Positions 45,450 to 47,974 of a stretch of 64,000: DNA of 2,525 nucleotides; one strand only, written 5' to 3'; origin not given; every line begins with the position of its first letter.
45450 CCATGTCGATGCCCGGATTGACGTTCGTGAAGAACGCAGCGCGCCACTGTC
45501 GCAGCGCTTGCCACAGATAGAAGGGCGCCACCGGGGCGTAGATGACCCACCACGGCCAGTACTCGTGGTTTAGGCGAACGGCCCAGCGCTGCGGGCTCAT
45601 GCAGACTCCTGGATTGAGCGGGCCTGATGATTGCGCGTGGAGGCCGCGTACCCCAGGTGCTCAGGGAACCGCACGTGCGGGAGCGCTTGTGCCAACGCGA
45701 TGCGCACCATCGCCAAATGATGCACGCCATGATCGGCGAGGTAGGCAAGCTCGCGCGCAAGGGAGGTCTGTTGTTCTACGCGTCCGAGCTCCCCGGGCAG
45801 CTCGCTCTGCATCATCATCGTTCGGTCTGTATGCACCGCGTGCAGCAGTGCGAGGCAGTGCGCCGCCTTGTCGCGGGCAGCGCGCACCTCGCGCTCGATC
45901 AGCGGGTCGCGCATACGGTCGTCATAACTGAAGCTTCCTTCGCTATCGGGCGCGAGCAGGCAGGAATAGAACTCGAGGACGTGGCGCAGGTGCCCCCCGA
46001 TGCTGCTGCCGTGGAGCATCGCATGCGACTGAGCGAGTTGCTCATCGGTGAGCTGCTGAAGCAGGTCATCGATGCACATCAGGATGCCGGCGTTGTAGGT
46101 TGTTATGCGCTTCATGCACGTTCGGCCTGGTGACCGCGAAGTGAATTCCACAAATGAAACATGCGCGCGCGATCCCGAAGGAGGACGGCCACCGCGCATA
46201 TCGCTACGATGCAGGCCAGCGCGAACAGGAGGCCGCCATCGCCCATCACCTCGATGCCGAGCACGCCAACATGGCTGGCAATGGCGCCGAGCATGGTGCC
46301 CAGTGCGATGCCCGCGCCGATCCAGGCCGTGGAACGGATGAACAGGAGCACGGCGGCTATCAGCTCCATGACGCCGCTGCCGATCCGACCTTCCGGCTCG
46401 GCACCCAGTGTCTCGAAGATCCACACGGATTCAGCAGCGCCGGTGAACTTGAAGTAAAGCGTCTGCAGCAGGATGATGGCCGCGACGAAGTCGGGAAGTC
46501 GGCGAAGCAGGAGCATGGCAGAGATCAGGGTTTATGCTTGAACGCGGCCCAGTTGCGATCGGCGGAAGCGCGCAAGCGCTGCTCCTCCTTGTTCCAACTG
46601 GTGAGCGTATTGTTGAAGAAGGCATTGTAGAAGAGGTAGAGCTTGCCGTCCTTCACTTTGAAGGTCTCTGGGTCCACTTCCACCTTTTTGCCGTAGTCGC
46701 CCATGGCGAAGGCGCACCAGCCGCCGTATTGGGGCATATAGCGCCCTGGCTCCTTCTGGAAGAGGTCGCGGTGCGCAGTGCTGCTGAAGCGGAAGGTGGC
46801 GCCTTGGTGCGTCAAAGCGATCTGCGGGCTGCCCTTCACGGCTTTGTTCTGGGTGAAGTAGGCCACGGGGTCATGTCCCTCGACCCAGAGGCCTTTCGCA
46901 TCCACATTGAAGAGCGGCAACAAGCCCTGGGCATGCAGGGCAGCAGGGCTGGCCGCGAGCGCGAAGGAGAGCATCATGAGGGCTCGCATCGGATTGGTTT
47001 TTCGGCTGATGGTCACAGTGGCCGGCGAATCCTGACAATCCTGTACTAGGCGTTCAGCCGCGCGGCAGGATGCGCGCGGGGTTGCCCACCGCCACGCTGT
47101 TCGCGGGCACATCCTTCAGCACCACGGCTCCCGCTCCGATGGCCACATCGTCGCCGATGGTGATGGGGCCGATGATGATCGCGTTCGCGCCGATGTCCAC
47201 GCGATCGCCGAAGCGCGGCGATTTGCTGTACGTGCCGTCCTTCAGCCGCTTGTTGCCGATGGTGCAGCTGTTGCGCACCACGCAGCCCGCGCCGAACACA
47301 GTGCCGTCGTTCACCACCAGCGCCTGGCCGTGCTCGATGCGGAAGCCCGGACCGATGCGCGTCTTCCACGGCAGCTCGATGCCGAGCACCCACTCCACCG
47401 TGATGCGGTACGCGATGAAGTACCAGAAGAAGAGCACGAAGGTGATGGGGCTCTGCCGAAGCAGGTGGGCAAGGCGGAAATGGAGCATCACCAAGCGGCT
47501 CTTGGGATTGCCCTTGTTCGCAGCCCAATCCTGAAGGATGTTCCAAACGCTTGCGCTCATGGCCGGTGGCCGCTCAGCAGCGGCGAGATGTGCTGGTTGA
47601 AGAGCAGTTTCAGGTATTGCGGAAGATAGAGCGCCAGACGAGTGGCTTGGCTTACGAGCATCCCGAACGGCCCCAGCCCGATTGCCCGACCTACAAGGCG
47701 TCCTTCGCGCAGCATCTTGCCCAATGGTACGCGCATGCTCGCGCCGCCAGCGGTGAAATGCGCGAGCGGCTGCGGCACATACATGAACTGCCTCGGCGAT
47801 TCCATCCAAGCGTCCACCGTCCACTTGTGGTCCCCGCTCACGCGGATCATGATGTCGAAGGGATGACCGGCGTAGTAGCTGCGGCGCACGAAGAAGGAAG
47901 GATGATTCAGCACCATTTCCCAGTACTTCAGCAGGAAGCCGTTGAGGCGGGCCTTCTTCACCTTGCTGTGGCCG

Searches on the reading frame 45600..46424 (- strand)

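Call 83: search_protein_families(library=pfam, proteins=[window:45600-46424:-], max_evalue=0.01)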
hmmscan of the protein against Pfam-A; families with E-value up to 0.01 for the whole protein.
window:45600-46424:- (275 aa): 1 family
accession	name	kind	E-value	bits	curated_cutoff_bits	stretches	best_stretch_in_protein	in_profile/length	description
PF05163.17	DinB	-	3.4e-05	24.3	23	1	110-246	11-144/165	DinB family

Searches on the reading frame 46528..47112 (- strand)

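Call 83: search_protein_families(library=pfam, proteins=[window:46528-47112:-], max_evalue=0.01)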
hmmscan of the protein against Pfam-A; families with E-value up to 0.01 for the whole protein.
window:46528-47112:- (195 aa): 1 family
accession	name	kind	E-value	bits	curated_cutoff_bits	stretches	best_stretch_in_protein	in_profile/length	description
PF04945.19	YHS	-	0.00074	19.9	30.3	1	83-128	1-46/47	YHS domain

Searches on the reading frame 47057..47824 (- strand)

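Call 83: search_protein_families(library=pfam, proteins=[window:47057-47824:-], max_evalue=0.01)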
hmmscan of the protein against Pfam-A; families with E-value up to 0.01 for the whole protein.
window:47057-47824:- (256 aa): 3 families
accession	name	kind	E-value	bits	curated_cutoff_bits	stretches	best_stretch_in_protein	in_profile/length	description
PF00132.30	Hexapep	-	1.5e-09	37.6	27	1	206-236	5-35/36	Bacterial transferase hexapeptide (six repeats)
PF14602.12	Hexapep_2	-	2.3e-06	27.7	27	1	206-236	5-33/34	Hexapeptide repeat of succinyl-transferase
PF25084.1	LbH_EIF2B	-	0.0033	17.9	54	0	175-252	10-87/105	EIF2B subunit epsilon LbH domain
